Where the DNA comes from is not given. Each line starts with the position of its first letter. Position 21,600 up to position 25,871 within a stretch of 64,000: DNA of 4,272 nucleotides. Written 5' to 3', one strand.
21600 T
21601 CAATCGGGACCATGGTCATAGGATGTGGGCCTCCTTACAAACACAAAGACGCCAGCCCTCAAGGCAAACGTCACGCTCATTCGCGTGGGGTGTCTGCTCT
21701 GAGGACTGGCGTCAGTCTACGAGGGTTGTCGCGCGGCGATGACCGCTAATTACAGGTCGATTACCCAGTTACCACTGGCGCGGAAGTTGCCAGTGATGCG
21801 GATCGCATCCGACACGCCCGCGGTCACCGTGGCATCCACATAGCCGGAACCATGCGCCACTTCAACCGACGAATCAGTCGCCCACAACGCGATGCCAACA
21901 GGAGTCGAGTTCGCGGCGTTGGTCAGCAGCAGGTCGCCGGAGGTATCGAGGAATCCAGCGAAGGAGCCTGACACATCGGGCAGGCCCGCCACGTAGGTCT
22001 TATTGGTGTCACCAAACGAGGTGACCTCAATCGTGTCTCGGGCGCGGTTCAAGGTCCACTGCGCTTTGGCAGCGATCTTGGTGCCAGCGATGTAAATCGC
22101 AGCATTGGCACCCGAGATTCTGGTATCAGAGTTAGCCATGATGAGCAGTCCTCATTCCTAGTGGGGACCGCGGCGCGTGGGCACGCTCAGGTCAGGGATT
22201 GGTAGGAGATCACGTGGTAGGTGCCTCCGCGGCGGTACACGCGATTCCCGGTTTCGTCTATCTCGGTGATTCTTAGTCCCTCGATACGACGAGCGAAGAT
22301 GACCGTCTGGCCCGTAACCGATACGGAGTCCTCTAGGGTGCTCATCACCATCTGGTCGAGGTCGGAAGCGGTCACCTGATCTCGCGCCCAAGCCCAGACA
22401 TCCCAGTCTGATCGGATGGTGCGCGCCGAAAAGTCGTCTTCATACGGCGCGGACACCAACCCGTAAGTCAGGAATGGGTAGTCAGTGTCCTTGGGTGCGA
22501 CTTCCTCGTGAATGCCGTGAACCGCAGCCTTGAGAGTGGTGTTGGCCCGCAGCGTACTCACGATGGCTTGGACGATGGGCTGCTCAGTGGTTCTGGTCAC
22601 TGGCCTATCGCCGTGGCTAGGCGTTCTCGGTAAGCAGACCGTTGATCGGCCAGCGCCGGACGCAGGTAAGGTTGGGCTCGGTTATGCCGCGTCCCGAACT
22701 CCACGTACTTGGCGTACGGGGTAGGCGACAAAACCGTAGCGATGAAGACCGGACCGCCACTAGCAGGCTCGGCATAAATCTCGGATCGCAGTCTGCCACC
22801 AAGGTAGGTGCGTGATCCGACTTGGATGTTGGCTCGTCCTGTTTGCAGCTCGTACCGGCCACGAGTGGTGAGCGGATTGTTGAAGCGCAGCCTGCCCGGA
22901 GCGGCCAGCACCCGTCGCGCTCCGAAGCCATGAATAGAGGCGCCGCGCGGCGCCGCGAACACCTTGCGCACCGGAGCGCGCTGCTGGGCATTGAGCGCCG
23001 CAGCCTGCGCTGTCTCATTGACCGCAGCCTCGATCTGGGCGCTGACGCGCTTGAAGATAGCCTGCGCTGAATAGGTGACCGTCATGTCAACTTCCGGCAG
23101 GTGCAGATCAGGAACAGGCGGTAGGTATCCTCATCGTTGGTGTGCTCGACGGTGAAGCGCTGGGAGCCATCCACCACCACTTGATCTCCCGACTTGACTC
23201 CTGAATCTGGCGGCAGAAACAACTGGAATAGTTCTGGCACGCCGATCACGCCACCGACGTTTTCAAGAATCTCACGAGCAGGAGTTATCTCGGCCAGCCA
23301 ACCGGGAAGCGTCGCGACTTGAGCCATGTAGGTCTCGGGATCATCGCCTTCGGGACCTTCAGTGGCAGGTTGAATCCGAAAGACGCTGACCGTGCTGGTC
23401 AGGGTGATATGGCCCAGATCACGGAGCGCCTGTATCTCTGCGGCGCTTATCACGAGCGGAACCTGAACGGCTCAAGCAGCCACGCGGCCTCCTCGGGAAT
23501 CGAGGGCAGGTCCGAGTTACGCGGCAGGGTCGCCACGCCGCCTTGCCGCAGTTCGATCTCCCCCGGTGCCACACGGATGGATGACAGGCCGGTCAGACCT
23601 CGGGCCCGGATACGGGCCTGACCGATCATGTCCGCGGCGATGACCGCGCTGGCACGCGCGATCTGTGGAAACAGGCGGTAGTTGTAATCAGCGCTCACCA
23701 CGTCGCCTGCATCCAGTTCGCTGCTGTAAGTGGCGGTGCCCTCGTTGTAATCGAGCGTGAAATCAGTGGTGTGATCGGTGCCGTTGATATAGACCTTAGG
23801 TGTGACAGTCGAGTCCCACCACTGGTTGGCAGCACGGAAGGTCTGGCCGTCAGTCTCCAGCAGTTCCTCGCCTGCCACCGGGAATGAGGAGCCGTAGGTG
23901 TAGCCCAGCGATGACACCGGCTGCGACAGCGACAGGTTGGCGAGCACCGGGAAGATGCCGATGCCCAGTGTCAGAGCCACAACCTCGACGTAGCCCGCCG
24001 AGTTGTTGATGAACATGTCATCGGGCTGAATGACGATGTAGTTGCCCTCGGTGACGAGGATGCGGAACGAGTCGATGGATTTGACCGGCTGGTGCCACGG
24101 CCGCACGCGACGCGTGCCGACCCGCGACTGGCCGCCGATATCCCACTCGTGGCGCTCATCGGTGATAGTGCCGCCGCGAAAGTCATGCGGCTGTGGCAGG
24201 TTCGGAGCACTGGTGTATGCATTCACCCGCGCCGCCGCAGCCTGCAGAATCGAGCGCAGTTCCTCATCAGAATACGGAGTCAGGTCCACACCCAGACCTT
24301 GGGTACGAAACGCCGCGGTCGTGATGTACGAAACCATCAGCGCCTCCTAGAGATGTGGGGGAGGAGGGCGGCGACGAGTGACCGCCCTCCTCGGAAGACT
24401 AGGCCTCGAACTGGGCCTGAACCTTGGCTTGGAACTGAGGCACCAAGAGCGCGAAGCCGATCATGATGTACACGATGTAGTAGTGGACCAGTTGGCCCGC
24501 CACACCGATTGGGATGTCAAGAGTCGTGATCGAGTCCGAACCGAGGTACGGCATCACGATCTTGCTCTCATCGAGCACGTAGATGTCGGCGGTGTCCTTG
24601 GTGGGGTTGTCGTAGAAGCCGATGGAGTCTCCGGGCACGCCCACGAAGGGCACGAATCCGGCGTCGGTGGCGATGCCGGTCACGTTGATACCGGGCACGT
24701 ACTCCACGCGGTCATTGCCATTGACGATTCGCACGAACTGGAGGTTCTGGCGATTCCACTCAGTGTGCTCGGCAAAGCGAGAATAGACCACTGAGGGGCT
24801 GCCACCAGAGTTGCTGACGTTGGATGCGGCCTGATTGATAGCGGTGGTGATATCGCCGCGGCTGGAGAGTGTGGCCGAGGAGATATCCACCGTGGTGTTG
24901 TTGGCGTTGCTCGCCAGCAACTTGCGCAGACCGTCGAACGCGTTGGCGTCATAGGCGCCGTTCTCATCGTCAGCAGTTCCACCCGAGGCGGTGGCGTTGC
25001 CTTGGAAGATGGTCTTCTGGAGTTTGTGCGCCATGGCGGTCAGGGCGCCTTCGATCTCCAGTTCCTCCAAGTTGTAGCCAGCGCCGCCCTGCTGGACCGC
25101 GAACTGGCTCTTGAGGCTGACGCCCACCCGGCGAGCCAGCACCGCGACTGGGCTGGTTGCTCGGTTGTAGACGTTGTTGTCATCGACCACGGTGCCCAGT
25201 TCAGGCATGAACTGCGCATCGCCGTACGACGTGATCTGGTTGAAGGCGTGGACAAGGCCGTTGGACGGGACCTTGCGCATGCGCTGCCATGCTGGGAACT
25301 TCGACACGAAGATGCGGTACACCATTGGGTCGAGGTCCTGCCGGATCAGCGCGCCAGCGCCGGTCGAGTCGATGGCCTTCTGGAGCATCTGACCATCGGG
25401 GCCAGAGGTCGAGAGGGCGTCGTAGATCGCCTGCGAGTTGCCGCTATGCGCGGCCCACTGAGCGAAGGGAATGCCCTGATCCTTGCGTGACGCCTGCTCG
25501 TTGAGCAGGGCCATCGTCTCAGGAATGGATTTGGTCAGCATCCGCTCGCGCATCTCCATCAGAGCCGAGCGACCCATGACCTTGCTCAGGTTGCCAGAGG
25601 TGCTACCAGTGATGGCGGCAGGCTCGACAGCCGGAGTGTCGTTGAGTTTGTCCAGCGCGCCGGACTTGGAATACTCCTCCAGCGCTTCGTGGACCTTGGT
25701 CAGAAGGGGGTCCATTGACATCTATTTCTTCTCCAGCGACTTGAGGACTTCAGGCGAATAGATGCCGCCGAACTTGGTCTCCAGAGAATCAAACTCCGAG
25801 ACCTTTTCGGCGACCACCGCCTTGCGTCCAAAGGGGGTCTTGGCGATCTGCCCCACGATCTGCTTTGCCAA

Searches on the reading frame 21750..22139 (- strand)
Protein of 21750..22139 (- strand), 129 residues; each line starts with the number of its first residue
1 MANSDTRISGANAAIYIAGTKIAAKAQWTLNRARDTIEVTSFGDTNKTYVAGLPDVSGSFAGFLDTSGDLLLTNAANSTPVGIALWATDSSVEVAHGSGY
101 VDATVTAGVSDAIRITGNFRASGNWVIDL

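Call 71: search_protein_families(library=phrogs, proteins=[window:21750-22139:-], max_evalue=1)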
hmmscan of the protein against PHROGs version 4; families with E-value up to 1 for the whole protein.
window:21750-22139:- (129 aa): 5 families
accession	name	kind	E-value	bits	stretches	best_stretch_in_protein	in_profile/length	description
phrog_10528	-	tail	7.8e-08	33.4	1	10-72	14-75/142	major tail protein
phrog_9522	-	tail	6.9e-07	29.8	1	9-68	6-66/241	major tail protein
phrog_1407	-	tail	4.3e-06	27.4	1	3-123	21-159/258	major tail protein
phrog_30073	-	unknown function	0.036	15.4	1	27-87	18-76/81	-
phrog_365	-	tail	0.17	12.8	1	3-63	6-66/146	tail protein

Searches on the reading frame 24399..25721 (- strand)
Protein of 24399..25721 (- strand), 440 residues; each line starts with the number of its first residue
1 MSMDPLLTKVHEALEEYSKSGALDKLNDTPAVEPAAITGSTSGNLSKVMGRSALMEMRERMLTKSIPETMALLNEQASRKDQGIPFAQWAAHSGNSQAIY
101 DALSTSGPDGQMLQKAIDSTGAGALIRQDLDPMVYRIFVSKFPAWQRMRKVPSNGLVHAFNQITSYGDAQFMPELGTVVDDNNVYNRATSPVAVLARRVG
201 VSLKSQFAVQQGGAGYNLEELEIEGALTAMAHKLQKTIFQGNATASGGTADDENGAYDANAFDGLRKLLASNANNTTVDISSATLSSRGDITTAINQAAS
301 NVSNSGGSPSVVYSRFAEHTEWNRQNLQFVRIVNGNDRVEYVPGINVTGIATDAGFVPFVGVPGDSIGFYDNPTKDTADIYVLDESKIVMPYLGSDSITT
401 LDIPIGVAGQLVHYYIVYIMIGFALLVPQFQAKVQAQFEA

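Call 7: search_protein_families(library=pfam, proteins=[window:24399-25721:-], max_evalue=0.01)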
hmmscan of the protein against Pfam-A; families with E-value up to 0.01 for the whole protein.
window:24399-25721:- (440 aa): 0 families

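Call 9: search_protein_families(library=phrogs, proteins=[window:24399-25721:-], max_evalue=0.001)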
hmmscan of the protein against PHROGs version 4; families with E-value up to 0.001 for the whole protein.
window:24399-25721:- (440 aa): 2 families
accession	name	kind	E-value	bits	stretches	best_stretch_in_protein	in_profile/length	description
phrog_752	-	head and packaging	1.7e-15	57.9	1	118-359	35-265/475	major head protein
phrog_212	-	head and packaging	0.00041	20.8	1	128-283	18-155/301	major head protein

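Call 19: search_dna_similar(query=window:24399-25721:-, collection=phages, mode=protein, max_rows=20, max_evalue=0.001)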
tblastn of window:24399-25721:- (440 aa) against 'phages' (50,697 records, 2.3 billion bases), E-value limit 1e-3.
No match.
